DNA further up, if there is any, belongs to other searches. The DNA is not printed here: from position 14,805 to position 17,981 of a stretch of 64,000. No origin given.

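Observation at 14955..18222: PLD(HKD)-nuclease/SF2-helicase fusion protein with a 320-aa uncharacterised C-terminal domain, translationally coupled to a NUDIX hydrolase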

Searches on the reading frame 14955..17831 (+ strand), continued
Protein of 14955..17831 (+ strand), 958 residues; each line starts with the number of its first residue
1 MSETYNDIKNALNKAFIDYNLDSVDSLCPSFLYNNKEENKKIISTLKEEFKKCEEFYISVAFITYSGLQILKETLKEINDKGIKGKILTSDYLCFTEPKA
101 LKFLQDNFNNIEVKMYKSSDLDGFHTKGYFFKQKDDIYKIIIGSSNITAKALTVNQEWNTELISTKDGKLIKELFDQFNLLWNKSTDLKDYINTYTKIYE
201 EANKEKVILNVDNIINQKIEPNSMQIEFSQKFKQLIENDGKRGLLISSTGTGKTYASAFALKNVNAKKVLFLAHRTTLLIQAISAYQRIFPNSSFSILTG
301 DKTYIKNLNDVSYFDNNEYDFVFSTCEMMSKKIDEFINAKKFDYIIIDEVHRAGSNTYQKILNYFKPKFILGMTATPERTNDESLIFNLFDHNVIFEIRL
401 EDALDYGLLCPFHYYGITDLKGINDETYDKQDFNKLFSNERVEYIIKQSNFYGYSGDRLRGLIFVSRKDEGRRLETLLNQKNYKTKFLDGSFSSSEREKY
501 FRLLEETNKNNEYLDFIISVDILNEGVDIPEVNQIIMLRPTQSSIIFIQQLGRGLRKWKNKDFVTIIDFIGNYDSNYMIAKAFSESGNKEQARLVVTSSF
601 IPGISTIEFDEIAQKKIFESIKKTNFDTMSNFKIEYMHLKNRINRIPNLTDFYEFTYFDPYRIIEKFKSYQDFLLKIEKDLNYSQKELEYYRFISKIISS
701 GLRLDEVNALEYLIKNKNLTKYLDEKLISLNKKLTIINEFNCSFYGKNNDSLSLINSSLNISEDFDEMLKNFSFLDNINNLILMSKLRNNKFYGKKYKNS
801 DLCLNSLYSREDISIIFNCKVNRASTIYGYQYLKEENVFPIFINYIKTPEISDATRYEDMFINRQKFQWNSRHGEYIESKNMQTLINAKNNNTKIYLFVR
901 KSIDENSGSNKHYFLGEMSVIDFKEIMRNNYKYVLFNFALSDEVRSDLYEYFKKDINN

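Call 16: find_encoding_contigs(protein=window:14955-17831:+, flank=10000, max_places=6)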
Protein window:14955-17831:+ (958 aa): 4 contigs read that carry it; 2 places shown.
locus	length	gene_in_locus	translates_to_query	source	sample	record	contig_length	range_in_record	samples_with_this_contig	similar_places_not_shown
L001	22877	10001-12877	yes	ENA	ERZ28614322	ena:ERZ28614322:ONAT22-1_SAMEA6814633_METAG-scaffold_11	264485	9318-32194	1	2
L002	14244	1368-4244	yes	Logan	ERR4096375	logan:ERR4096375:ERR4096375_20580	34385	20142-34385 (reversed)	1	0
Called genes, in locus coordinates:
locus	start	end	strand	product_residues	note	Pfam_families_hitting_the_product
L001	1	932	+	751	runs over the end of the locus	-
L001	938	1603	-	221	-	-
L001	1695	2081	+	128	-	-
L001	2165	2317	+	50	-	-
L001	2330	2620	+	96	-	-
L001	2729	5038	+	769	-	PF02368:Big_2 (weak), PF21461:HL_N-beta (faint), PF22359:Big-like (faint), PF26182:Ig_NUP210_5th (faint), PF26918:Ig_Eae (faint), PF02368:Big_2, PF04231:Endonuclease_1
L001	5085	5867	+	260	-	-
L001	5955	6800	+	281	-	PF00005:ABC_tran, PF13304:AAA_21 (faint)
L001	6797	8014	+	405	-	PF12679:ABC2_membrane_2, PF12698:ABC2_membrane_3, PF01061:ABC2_membrane, PF12730:ABC2_membrane_4 (weak)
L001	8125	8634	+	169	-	PF13302:Acetyltransf_3, PF13420:Acetyltransf_4, PF00583:Acetyltransf_1, PF13673:Acetyltransf_10, PF13508:Acetyltransf_7, PF08445:FR47 (weak)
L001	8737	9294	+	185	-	-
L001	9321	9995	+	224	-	PF03703:bPH_2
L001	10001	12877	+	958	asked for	PF13091:PLDc_2, PF00270:DEAD, PF04851:ResIII, PF18766:SWI2_SNF2, PF00271:Helicase_C, PF26350:DUF8090, PF11907:DUF3427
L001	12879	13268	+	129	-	PF00293:NUDIX, PF14815:NUDIX_4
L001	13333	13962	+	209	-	PF00657:Lipase_GDSL, PF13472:Lipase_GDSL_2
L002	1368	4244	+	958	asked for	PF13091:PLDc_2, PF00270:DEAD, PF04851:ResIII, PF18766:SWI2_SNF2, PF00271:Helicase_C, PF26350:DUF8090, PF11907:DUF3427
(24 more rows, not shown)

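Call 23: find_related_loci(query=A1, collection=genome_contigs, flank=5000)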
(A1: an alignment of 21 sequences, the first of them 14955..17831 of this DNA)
Query A1 (958 aa) in genome_contigs; peptide patterns used: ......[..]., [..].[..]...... (x = any residue, [..] = any of these).
600 stretches matched a pattern (row limit reached: there are more); 596 encode a relative of the query (tblastn E <= 1e-3); the best 80 are kept; 80 distinct loci.
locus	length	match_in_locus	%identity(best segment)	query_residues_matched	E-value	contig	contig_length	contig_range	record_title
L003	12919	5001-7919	48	2-956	0e+0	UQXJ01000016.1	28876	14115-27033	uncultured Mollicutes bacterium isolate UMGS732 genome assembly, contig: NODE_333_length_28876_cov_31.417126, whole geno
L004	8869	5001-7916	42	7-957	0e+0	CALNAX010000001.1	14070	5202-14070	MAG TPA_asm: uncultured Bacillales bacterium isolate SRR1561996_bin.40_CONCOCT_v1.1_MAG genome assembly, contig: ERZ7240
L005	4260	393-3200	45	7-954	0e+0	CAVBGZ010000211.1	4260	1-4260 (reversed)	Waltera intestinalis isolate H07666-L1_cleanbin_000013 genome assembly, contig: Spades_H07666-L1_contig_14454, whole gen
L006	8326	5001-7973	41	1-951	0e+0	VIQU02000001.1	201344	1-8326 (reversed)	Lachnospiraceae bacterium MD308 11_Assembly.final.scaffolds_scaffold1.1, whole genome shotgun sequence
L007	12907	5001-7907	43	7-952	0e+0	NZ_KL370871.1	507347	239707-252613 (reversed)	Lachnospira multipara LB2003 T537DRAFT_scaffold00002.2, whole genome shotgun sequence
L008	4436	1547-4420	43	3-951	0e+0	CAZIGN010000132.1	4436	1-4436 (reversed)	MAG TPA_asm: uncultured Lachnospiraceae bacterium isolate SRP274231_co1_211 genome assembly, contig: NODE_23001_length_4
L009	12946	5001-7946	40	6-951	0e+0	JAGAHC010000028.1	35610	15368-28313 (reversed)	MAG: Lachnospiraceae bacterium isolate RGIG8437 Water_deer_Abomasum.Co__c137584, whole genome shotgun sequence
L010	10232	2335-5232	41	8-951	0e+0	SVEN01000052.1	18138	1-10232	MAG: Lachnospiraceae bacterium isolate SIG307 NODE_56076_length_18138_cov_8.536172, whole genome shotgun sequence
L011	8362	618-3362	43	29-954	0e+0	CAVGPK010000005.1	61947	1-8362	bacterium isolate H07670-L1_cleanbin_000020 genome assembly, contig: Spades_H07670-L1_contig_184, whole genome shotgun s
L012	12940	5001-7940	41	8-951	0e+0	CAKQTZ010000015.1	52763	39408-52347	MAG: uncultured Coprococcus sp. isolate REFINED_METABAT215_TOP10_CONTIGS_1500_ASSEMBLY_K77_MERGED__Hadza_MoBio_hadza-I-L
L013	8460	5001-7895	41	7-954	0e+0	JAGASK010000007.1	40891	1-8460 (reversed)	MAG: Lachnospiraceae bacterium isolate RGIG8731 Water_deer_Colon-4__c34459, whole genome shotgun sequence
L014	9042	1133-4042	42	1-951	0e+0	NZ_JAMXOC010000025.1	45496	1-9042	Ohessyouella blattaphilus strain PAL227 NODE_25, whole genome shotgun sequence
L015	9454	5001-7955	40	7-951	0e+0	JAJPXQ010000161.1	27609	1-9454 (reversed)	MAG: Lachnospiraceae bacterium isolate AH.13_1 NODE_229_length_27609_cov_10.907019, whole genome shotgun sequence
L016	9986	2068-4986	47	5-956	0e+0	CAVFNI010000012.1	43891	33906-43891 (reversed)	Bacteroidaceae bacterium isolate H07667-L1_cleanbin_000026 genome assembly, contig: Spades_H07667-L1_contig_659, whole g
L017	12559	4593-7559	40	7-951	0e+0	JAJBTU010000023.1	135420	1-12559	MAG: Clostridiales bacterium isolate U_126905 U_126905=NODE_8_length_135420_cov_57.498039, whole genome shotgun sequence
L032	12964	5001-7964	40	7-957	0e+0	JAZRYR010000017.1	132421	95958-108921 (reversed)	MAG: Lachnospiraceae bacterium isolate T1900044949_TA20190002.MAGScoT_cleanbin_000049 SGB_3549_k141_196471, whole genome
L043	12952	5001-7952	40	7-951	0e+0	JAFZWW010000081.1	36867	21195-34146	MAG: Lachnospiraceae bacterium isolate RGIG8171 Water_buffalos_Rumen-3__c1007538, whole genome shotgun sequence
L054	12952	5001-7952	39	7-951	0e+0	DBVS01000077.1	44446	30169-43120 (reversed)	MAG TPA_asm: Lachnospiraceae bacterium UBA1258 UBA1258_contig_251457, whole genome shotgun sequence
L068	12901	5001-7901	38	8-952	0e+0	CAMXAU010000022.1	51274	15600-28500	MAG TPA_asm: uncultured Bacteroidales bacterium isolate SRR14411270_bin.2_metawrap_v1.3_MAG genome assembly, contig: NOD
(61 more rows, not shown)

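Call 58: search_protein_families(library=pfam, proteins=[L032:7967-9334:+, L043:7984-8571:+, L054:7994-8599:+], max_evalue=0.001)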
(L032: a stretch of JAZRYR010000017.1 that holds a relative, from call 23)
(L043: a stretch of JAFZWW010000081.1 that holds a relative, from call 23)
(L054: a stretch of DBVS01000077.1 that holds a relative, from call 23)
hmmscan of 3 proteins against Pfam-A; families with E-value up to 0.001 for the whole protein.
L032:7967-9334:+ (455 aa): 3 families
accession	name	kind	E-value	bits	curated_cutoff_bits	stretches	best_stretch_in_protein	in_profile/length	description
PF00293.34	NUDIX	-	2.6e-18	66.7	21.1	1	5-108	4-118/134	NUDIX domain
PF14815.12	NUDIX_4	-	1.3e-14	54.4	35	1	7-122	2-112/113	NUDIX domain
PF13289.12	SIR2_2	-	1.7e-07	31.9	24.5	1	234-312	2-68/141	SIR2-like domain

L043:7984-8571:+ (195 aa): 2 families
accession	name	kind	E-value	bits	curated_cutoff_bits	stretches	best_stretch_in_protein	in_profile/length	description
PF00293.34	NUDIX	-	4.1e-19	69.3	21.1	1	70-186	2-118/134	NUDIX domain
PF14815.12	NUDIX_4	-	7.2e-15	55.2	35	1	75-187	2-110/113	NUDIX domain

L054:7994-8599:+ (201 aa): 2 families
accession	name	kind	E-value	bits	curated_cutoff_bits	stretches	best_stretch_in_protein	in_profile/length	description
PF00293.34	NUDIX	-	2.6e-16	60.3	21.1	1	74-180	5-118/134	NUDIX domain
PF14815.12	NUDIX_4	-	2.7e-14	53.3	35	1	97-188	21-106/113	NUDIX domain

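Call 66: search_protein_families(library=pfam, proteins=[L068:2751-4148:-], max_evalue=0.0001)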
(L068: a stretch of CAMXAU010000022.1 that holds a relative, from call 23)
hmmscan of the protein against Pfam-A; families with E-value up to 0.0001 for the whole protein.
L068:2751-4148:- (465 aa): 1 family
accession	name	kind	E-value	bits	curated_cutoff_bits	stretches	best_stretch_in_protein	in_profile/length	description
PF00145.23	DNA_methylase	-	6.7e-74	249.6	22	1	20-460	2-322/324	C-5 cytosine-specific DNA methylase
